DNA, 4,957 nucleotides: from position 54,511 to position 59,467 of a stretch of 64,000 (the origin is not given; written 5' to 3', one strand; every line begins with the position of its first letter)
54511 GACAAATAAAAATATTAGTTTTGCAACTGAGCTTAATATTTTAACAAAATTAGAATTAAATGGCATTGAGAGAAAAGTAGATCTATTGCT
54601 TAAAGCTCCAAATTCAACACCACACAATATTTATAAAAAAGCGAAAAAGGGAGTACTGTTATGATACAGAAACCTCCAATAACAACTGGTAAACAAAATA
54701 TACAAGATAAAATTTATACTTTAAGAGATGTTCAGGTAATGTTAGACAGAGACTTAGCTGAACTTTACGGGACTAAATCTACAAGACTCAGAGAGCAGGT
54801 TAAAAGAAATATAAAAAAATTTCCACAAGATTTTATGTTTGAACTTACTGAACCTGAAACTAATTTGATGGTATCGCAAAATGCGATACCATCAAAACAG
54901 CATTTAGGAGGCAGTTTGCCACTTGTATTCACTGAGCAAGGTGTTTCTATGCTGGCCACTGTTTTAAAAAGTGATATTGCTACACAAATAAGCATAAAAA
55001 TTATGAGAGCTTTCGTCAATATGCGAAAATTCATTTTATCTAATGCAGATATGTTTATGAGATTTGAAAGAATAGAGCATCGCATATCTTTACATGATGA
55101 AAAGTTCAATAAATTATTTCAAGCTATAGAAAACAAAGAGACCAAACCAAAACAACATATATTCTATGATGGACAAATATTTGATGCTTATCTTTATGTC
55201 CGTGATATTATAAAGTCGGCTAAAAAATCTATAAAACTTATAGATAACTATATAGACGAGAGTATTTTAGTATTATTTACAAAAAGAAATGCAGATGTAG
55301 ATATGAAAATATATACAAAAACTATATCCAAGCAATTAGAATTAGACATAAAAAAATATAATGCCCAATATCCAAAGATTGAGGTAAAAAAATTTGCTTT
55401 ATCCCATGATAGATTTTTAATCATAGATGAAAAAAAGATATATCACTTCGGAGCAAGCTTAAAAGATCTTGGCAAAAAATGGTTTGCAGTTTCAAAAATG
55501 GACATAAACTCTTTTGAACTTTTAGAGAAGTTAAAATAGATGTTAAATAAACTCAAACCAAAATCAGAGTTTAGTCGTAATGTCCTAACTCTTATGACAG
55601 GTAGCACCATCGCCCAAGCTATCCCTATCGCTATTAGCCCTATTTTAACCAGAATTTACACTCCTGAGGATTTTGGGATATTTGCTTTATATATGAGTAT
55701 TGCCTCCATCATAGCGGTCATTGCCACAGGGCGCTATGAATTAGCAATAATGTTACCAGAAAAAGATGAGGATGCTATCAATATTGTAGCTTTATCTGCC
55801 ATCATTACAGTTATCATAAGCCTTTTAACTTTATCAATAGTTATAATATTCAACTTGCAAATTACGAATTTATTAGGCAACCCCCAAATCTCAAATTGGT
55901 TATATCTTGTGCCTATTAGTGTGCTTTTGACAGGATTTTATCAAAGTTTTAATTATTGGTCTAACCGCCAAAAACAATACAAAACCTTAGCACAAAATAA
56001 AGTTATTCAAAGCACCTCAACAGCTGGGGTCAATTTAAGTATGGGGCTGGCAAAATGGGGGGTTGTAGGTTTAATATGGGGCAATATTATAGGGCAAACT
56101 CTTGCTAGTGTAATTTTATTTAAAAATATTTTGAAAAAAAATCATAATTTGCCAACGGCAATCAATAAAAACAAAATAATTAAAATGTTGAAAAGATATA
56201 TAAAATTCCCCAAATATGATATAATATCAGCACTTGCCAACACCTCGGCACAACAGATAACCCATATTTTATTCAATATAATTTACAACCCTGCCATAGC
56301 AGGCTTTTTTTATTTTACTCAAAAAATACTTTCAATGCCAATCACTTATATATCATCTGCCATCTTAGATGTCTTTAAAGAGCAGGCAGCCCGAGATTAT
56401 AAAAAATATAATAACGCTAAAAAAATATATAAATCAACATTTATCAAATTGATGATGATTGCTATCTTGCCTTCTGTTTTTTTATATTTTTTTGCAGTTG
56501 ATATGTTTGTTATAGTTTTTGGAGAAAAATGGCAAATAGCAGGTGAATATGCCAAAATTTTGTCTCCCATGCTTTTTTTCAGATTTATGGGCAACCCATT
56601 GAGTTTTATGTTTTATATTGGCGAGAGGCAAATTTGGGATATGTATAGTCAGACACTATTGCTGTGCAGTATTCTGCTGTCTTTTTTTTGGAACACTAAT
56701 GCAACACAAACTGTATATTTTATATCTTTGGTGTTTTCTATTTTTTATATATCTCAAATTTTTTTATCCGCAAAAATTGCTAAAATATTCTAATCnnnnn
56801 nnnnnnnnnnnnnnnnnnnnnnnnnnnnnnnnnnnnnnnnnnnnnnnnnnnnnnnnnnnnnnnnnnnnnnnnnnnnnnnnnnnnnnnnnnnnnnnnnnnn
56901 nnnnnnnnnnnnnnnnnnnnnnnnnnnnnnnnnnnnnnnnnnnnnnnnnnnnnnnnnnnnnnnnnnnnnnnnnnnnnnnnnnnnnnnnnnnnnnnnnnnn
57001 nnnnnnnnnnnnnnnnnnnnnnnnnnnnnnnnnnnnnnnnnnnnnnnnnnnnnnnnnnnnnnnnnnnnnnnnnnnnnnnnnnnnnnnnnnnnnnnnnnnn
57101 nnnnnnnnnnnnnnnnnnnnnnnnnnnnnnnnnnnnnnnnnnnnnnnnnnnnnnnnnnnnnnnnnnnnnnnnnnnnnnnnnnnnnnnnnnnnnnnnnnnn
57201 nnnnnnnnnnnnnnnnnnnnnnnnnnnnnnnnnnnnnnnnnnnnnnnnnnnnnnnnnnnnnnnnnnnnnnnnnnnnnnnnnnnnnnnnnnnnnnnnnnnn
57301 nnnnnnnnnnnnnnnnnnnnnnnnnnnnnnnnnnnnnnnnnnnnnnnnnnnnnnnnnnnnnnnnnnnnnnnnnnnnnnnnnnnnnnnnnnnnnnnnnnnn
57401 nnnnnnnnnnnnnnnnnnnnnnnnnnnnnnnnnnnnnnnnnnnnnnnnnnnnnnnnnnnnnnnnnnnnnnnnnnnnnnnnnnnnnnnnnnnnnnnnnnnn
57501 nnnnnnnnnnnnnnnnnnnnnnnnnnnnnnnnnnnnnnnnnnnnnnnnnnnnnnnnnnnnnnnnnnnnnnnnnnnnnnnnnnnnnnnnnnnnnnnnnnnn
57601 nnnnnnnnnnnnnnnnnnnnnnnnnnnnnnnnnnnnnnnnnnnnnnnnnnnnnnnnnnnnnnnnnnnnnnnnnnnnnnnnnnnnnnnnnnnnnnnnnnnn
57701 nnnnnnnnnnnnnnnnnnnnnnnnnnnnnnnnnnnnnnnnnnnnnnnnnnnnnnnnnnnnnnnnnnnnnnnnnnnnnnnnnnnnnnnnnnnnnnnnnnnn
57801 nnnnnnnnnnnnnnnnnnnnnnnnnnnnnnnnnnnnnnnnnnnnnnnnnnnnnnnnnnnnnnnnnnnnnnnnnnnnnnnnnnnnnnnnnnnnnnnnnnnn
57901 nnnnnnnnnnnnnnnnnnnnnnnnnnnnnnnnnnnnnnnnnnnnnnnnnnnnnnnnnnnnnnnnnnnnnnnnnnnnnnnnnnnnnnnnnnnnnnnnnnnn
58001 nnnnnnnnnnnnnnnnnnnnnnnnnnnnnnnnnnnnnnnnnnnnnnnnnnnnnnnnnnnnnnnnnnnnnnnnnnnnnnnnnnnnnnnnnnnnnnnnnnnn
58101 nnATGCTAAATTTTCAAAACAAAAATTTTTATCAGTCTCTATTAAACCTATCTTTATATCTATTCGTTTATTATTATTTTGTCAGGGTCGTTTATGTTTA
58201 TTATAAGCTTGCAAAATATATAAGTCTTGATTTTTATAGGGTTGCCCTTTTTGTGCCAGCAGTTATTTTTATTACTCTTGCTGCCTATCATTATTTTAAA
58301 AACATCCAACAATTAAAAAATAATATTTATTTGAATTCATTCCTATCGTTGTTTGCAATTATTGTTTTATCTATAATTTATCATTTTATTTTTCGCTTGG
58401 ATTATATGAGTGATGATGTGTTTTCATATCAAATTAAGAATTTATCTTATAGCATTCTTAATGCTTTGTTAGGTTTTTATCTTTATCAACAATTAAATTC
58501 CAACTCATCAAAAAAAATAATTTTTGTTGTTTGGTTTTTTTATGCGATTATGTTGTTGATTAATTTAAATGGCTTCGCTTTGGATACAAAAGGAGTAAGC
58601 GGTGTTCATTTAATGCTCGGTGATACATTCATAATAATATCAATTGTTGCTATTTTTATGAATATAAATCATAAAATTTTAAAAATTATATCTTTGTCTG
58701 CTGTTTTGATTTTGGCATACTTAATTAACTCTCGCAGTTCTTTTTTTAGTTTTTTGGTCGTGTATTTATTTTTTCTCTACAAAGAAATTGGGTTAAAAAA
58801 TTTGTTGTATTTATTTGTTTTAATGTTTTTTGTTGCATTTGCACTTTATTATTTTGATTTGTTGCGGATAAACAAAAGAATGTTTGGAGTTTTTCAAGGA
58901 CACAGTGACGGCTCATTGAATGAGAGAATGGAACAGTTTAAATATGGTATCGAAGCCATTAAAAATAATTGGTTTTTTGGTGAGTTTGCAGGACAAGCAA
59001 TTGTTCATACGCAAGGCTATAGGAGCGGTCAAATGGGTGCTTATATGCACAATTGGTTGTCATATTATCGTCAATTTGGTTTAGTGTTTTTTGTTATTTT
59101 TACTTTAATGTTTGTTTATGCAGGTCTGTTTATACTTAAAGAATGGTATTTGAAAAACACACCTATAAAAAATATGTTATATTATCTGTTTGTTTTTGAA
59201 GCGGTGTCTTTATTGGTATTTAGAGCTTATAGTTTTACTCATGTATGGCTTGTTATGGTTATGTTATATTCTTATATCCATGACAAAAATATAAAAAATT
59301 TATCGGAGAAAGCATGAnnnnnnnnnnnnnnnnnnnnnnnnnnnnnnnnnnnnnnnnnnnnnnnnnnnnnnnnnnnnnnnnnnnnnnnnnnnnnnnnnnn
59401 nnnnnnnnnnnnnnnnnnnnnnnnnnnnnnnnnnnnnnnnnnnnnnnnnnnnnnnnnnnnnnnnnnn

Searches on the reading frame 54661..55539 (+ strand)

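Call 90: search_protein_families(library=pfam, proteins=[window:54661-55539:+], max_evalue=0.00001)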
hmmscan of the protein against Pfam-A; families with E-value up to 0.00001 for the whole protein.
window:54661-55539:+ (292 aa): 1 family
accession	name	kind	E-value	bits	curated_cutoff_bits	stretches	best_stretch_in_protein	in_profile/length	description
PF10543.14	ORF6N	-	2.1e-30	105.3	27.8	1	17-101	2-86/86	ORF6N domain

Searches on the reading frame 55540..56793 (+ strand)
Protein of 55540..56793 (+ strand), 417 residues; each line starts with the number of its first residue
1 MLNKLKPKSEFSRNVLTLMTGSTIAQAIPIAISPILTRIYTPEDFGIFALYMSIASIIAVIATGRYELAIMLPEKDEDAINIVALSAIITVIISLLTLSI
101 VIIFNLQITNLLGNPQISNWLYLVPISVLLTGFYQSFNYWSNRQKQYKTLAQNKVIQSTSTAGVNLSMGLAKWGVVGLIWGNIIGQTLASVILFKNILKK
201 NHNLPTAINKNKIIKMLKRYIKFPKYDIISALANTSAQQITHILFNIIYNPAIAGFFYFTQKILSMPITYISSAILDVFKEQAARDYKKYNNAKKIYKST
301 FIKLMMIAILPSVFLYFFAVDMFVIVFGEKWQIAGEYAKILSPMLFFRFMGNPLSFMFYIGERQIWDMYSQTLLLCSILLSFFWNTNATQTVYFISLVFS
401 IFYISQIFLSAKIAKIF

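Call 90: search_protein_families(library=pfam, proteins=[window:55540-56793:+], max_evalue=0.00001)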
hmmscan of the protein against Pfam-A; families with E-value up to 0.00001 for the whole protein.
window:55540-56793:+ (417 aa): 2 families
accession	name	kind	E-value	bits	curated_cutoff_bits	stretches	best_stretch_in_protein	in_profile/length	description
PF13440.11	Polysacc_synt_3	-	5e-25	88.8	23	1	35-332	1-289/293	Polysaccharide biosynthesis protein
PF01943.22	Polysacc_synt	-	1.4e-11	44.8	28.2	1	13-275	3-262/274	Polysaccharide biosynthesis protein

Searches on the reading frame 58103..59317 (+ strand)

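Call 101: search_protein_families(library=pfam, proteins=[window:58103-59317:+], max_evalue=0.0001)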
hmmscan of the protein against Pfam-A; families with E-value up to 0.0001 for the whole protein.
window:58103-59317:+ (404 aa): 1 family
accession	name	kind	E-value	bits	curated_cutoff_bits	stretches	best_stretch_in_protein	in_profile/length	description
PF04932.20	Wzy_C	-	1.1e-07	32.2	31.7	1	199-333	4-148/149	O-Antigen ligase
